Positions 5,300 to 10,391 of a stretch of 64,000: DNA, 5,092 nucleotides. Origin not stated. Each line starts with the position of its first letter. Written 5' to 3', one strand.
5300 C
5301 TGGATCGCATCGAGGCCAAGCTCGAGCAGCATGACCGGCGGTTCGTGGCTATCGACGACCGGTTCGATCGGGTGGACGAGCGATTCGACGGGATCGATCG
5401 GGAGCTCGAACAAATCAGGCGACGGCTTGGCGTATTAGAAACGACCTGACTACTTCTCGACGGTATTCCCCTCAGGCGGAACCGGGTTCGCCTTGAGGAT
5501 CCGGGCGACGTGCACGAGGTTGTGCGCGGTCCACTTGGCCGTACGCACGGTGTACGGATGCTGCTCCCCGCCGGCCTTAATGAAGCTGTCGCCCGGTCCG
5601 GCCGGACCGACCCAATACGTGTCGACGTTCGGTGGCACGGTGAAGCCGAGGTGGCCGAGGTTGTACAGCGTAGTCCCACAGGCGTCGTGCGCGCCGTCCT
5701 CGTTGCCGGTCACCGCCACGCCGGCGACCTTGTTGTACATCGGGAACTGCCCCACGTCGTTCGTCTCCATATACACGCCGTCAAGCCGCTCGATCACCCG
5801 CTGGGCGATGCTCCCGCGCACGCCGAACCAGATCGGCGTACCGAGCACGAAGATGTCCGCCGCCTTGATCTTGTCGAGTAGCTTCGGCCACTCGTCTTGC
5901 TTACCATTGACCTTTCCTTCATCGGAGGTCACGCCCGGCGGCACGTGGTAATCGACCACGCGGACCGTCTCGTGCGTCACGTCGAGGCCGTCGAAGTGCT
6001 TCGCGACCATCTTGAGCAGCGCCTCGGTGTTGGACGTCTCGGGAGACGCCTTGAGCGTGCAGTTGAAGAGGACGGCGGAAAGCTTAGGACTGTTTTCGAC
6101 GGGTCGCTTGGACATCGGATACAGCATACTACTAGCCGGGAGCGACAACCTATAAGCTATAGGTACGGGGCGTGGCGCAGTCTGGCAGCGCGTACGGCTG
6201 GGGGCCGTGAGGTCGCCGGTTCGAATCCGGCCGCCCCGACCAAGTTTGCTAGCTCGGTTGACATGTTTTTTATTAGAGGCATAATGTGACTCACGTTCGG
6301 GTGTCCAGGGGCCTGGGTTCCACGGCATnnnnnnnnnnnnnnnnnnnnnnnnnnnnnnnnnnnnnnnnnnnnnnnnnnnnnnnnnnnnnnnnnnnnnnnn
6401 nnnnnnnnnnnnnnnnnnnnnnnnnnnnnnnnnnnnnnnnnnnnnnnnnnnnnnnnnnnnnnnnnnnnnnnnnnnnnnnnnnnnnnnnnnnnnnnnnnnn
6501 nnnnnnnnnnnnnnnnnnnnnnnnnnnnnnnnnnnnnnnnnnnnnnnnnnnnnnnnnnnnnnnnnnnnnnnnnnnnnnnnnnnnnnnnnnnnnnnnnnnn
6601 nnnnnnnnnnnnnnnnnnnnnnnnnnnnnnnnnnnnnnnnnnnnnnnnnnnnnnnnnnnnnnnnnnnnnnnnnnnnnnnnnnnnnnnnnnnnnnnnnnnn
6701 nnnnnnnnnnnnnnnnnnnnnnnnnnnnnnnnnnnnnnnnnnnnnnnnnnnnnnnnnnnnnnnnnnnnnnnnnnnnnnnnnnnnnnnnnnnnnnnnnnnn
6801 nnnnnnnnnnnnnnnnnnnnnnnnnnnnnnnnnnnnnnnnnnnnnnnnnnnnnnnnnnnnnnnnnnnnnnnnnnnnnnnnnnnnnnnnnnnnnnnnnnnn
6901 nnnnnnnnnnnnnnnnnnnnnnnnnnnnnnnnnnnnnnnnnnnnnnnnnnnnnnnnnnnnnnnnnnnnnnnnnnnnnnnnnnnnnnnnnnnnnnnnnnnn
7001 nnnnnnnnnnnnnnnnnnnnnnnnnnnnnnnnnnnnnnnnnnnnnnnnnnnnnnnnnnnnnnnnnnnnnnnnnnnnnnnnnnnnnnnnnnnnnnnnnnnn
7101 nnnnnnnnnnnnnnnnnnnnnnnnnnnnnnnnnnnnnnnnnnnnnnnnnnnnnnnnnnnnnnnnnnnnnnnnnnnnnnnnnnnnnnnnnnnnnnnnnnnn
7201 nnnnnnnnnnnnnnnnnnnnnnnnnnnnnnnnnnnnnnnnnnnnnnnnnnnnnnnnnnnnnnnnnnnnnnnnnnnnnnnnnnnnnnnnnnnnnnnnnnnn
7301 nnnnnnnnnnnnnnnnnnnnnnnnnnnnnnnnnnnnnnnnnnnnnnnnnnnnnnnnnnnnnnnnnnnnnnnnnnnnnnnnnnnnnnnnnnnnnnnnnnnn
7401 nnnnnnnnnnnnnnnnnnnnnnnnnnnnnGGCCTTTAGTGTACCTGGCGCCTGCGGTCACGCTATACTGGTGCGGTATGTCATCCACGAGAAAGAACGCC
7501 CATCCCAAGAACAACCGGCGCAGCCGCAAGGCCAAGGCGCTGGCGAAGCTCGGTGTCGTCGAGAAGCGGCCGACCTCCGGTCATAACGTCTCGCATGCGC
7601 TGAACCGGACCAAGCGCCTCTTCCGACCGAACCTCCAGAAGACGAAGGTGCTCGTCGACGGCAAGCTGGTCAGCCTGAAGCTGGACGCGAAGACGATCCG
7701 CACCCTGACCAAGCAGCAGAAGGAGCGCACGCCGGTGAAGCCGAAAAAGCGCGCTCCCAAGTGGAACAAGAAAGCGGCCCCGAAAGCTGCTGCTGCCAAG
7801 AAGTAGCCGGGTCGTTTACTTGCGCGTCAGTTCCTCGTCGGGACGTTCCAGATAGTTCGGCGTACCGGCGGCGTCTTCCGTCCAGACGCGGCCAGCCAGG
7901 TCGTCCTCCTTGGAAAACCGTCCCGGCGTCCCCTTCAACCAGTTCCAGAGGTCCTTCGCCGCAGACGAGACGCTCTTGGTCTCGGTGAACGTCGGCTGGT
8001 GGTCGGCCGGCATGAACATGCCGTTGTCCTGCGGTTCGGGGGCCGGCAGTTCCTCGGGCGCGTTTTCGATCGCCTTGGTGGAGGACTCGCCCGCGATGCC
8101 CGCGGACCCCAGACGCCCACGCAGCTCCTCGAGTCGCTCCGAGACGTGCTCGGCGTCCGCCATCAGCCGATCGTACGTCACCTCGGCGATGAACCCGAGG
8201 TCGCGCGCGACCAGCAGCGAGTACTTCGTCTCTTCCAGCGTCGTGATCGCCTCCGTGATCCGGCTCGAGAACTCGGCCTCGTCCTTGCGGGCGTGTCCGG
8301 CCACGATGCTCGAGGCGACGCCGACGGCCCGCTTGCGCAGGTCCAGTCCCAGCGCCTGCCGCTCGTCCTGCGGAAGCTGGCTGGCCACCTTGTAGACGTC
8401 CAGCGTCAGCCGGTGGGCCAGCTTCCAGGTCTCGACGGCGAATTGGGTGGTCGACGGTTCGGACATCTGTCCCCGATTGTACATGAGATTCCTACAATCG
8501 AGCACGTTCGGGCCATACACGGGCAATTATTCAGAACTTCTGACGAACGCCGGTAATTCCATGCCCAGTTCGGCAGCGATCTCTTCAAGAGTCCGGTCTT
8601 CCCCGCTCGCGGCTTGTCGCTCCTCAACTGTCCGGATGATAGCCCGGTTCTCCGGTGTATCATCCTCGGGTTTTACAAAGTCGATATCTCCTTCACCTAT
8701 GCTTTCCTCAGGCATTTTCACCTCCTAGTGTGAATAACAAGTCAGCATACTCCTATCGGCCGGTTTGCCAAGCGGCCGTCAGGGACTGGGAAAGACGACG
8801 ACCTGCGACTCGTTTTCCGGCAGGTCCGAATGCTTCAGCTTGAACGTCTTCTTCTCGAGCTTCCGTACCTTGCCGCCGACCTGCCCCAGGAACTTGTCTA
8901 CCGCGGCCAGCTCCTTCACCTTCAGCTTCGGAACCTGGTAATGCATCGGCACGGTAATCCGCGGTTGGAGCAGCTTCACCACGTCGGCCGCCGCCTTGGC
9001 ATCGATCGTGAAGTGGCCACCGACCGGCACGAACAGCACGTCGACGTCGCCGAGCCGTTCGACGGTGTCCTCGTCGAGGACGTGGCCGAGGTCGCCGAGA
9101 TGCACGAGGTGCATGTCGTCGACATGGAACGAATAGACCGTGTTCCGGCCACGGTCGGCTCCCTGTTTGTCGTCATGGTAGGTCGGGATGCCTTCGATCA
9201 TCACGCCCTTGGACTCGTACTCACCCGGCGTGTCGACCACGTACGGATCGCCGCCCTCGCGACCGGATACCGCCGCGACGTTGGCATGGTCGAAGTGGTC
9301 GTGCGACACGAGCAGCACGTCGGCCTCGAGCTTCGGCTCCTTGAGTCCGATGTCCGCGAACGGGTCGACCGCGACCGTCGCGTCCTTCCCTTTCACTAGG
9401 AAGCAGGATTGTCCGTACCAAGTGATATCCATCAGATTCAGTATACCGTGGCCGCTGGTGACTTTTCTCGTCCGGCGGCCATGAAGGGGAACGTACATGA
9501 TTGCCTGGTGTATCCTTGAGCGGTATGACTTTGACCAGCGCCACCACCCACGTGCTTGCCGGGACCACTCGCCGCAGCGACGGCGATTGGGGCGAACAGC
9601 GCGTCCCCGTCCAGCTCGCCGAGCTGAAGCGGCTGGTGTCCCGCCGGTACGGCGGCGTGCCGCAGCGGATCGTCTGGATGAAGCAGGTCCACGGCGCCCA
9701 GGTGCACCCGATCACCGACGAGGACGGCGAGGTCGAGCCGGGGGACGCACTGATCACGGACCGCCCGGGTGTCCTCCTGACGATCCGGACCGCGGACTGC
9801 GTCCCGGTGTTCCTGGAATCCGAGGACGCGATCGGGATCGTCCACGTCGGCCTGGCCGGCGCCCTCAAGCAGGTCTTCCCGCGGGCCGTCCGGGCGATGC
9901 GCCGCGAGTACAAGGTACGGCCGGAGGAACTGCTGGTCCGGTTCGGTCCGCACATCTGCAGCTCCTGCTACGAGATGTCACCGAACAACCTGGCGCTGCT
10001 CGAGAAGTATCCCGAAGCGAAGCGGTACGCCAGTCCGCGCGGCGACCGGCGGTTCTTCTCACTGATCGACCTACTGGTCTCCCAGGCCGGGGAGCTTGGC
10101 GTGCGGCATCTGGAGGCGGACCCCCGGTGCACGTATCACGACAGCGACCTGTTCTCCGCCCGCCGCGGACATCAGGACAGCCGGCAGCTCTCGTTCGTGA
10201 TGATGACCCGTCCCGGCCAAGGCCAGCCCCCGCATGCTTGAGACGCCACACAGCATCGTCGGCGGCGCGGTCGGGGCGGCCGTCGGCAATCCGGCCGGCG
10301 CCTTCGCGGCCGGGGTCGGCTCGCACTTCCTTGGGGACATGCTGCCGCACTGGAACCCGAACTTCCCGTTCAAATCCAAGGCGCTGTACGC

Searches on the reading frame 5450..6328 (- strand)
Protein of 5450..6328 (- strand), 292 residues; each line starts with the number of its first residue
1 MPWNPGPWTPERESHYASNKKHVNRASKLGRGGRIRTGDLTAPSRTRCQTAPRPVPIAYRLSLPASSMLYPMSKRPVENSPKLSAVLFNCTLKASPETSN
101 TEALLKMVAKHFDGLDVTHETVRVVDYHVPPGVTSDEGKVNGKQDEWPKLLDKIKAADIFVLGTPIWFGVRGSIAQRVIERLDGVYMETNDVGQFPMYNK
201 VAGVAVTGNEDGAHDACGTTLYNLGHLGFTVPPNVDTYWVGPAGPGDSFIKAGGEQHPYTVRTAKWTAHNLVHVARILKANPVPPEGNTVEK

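Call 41: search_protein_families(library=pfam, proteins=[window:5450-6328:-], max_evalue=0.001)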
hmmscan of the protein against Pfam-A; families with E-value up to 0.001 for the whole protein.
window:5450-6328:- (292 aa): 1 family
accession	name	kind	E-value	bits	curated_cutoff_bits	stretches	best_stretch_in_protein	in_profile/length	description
PF03358.20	FMN_red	-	8.7e-15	55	24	1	94-234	8-142/152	NADPH-dependent FMN reductase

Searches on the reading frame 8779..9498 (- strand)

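Call 41: search_protein_families(library=pfam, proteins=[window:8779-9498:-], max_evalue=0.001)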
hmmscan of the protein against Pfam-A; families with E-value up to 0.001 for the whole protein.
window:8779-9498:- (239 aa): 2 families
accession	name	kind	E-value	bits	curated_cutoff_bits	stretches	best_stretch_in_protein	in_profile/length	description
PF13483.12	Lactamase_B_3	-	8.7e-52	175.8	24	1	25-186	2-160/160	Beta-lactamase superfamily domain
PF12706.13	Lactamase_B_2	-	2.4e-12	47.3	27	1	97-187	101-200/200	Beta-lactamase superfamily domain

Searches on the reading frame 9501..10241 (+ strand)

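Call 41: search_protein_families(library=pfam, proteins=[window:9501-10241:+], max_evalue=0.001)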
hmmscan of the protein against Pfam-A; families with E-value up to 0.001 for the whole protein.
window:9501-10241:+ (246 aa): 1 family
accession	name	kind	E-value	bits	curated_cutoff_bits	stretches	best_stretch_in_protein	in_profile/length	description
PF02578.20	Cu-oxidase_4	-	4.5e-42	144.5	22.9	1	41-234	30-238/238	Multi-copper polyphenol oxidoreductase laccase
